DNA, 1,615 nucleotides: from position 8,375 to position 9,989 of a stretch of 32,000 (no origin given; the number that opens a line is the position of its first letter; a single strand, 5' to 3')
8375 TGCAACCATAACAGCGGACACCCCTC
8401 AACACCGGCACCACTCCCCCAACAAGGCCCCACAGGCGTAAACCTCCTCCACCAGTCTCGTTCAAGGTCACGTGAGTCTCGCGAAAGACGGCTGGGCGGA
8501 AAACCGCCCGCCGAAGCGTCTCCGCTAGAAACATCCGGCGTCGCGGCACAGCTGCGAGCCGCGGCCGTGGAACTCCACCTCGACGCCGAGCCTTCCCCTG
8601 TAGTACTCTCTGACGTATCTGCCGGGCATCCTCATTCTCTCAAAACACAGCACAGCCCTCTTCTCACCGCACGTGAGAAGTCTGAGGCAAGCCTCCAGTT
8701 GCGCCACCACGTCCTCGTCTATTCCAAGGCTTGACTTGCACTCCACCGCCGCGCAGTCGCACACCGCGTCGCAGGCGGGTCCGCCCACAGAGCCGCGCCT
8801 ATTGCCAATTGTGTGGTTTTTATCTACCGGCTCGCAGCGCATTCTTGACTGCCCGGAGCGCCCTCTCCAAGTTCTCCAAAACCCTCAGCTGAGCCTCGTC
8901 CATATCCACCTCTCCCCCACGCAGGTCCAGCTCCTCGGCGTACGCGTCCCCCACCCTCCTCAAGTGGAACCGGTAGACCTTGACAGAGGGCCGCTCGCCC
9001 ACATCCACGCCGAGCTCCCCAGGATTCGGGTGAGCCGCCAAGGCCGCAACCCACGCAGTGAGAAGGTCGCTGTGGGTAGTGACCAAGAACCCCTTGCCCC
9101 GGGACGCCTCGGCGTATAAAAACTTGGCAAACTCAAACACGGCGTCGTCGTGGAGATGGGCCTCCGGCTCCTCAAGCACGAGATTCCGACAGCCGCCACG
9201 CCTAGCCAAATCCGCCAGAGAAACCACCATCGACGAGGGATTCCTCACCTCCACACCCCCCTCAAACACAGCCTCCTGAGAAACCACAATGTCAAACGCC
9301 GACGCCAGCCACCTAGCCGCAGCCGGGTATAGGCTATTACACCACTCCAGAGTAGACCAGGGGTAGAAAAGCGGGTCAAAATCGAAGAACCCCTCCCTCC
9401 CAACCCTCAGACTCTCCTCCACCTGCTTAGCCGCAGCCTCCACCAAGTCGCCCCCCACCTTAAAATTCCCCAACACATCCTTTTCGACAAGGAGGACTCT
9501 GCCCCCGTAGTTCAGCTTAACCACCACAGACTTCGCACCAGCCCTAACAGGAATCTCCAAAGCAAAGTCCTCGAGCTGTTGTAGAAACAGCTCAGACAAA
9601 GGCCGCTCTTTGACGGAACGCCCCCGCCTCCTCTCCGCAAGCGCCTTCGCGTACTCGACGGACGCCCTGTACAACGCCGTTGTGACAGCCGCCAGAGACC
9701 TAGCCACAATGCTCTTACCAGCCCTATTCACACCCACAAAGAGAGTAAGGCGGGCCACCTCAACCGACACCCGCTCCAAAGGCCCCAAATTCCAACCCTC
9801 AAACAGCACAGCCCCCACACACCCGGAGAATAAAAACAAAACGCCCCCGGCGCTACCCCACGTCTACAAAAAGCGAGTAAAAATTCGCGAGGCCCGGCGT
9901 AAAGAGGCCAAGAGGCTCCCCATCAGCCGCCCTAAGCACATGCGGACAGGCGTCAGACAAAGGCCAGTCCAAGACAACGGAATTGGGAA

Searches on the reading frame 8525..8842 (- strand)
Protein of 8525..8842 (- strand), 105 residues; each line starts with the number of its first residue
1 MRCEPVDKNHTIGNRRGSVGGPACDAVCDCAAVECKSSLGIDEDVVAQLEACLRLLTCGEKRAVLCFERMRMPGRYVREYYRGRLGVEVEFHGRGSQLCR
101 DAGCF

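Call 9: search_protein_families(library=pfam, proteins=[window:8525-8842:-], max_evalue=0.01)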
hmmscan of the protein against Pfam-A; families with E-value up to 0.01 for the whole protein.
window:8525-8842:- (105 aa): 0 families

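Call 66: search_protein_families(library=padloc, proteins=[window:8525-8842:-], max_evalue=0.01)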
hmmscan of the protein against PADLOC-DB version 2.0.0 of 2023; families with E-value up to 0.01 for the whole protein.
window:8525-8842:- (105 aa): 0 families

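Call 79: search_protein_families(library=phrogs, proteins=[window:8525-8842:-], max_evalue=0.01)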
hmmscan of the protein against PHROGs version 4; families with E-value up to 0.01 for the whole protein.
window:8525-8842:- (105 aa): 0 families

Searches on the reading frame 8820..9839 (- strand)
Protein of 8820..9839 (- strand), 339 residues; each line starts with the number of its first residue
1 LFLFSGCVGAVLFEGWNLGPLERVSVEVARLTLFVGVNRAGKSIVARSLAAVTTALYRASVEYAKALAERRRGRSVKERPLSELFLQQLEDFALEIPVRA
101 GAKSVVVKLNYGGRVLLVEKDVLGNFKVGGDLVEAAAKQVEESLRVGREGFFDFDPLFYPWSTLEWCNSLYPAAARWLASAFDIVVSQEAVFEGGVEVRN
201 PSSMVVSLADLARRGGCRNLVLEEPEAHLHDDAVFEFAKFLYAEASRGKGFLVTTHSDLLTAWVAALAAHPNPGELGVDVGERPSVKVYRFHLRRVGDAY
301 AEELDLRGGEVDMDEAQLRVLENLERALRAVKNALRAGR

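Call 6: search_protein_families(library=pfam, proteins=[window:8820-9839:-], max_evalue=0.01)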
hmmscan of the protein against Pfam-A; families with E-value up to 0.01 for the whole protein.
window:8820-9839:- (339 aa): 2 families
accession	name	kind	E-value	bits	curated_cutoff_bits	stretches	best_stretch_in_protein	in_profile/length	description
PF13175.12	AAA_15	-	1.9e-09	38.1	32.1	1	220-258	332-371/374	AAA ATPase domain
PF13304.12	AAA_21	-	4.3e-07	30.7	27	1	220-260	262-302/304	AAA domain, putative AbiEii toxin, Type IV TA system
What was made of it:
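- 8820..9839 (-): ABC-type ATPase (AAA_15/AAA_21) of the clan common in defence systems. It has no nuclease or TOPRIM domain. PF13175 at 1.9e-9 and PF13304 at 4e-7 (call 6).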

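Call 7: search_protein_families(library=ncbifam, proteins=[window:8820-9839:-], max_evalue=0.01)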
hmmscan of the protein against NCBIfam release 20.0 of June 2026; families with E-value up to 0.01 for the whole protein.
window:8820-9839:- (339 aa): 1 family
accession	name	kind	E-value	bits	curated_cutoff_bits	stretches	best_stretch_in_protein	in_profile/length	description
NF047739.1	antiphage_MADS3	equivalog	0.00054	19.2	420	0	21-99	13-90/427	methylation-associated defense system AAA family ATPase MAD3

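Call 36: find_encoding_contigs(protein=window:8820-9839:-, flank=10000, max_places=5)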
Protein window:8820-9839:- (339 aa): 5 contigs read that carry it; 5 places shown.
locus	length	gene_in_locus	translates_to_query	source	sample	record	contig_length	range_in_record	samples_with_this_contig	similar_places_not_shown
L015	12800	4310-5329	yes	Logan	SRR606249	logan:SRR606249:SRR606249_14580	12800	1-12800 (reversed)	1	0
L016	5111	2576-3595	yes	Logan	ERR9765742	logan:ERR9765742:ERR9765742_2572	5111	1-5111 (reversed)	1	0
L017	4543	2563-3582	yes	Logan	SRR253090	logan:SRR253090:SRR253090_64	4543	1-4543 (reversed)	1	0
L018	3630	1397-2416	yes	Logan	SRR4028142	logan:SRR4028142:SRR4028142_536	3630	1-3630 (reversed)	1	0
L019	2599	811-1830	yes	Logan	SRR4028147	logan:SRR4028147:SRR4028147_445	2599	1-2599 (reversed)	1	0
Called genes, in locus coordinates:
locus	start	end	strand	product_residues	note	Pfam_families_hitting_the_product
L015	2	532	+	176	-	?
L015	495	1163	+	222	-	-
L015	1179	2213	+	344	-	-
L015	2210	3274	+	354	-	-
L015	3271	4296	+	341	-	-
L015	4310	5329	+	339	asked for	PF13175:AAA_15 (weak), PF13304:AAA_21 (weak)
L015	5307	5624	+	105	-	-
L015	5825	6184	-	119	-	-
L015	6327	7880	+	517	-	PF07728:AAA_5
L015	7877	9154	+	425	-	-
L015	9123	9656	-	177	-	-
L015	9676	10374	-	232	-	PF13549:ATP-grasp_5, PF08442:ATP-grasp_2 (faint)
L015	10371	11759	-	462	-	PF02629:CoA_binding, PF13380:CoA_binding_2, PF13607:Succ_CoA_lig, PF19045:Ligase_CoA_2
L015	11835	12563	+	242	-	-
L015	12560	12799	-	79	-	?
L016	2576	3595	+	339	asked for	PF13175:AAA_15 (weak), PF13304:AAA_21 (weak)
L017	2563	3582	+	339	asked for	PF13175:AAA_15 (weak), PF13304:AAA_21 (weak)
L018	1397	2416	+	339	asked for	PF13175:AAA_15 (weak), PF13304:AAA_21 (weak)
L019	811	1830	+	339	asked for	PF13175:AAA_15 (weak), PF13304:AAA_21 (weak)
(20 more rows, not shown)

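Call 66: search_protein_families(library=padloc, proteins=[window:8820-9839:-], max_evalue=0.01)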
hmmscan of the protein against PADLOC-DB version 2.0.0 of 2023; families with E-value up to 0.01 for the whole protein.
window:8820-9839:- (339 aa): 42 families (the best 25 are shown)
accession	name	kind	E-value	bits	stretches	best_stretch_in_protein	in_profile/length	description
PDLC03878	NsnB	-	9.9e-14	49.8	2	219-258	239-278/345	-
PDLC02979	AriA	-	3.3e-10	38.3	1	220-259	331-371/373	-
PDLC04135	mad3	-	5.2e-09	34.1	2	211-258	278-324/374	mads_3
PDLC04710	PDC-M56A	-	8.6e-09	32.8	2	17-49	8-40/382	-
PDLC04178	HEC-01A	-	1.5e-08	32.1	1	21-99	20-90/399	-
PDLC04033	PD-T4-4_A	-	5.4e-08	30.5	1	211-260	322-369/460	-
PDLC00069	GajA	-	1.5e-07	28.2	1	220-264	338-384/687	AAA ATPase domain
PDLC04707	PDC-M55A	-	1.9e-07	28.4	1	221-260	308-348/421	-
PDLC00091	GajA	-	2.7e-07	27.8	1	217-264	297-345/627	AAA ATPase domain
PDLC04177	HEC-01A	-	2.9e-07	27.9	1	220-267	300-343/393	-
PDLC02980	AriA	-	3.3e-07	28.6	1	209-261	253-303/304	-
PDLC00067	GajA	-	7.9e-07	25.9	1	220-263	308-348/604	AAA ATPase domain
PDLC04182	HEC-01A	-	9.8e-07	26.1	1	220-260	309-350/406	-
PDLC04176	HEC-01A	-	1.3e-06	26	1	218-258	278-318/371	-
PDLC00096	GajA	-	1.4e-06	25.3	1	206-264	276-340/630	AAA ATPase domain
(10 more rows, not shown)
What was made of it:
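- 8820..9839 (-): PADLOC NsnB 1e-13, plus AriA, mad3 and the N-terminal part of GajA (call 66).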
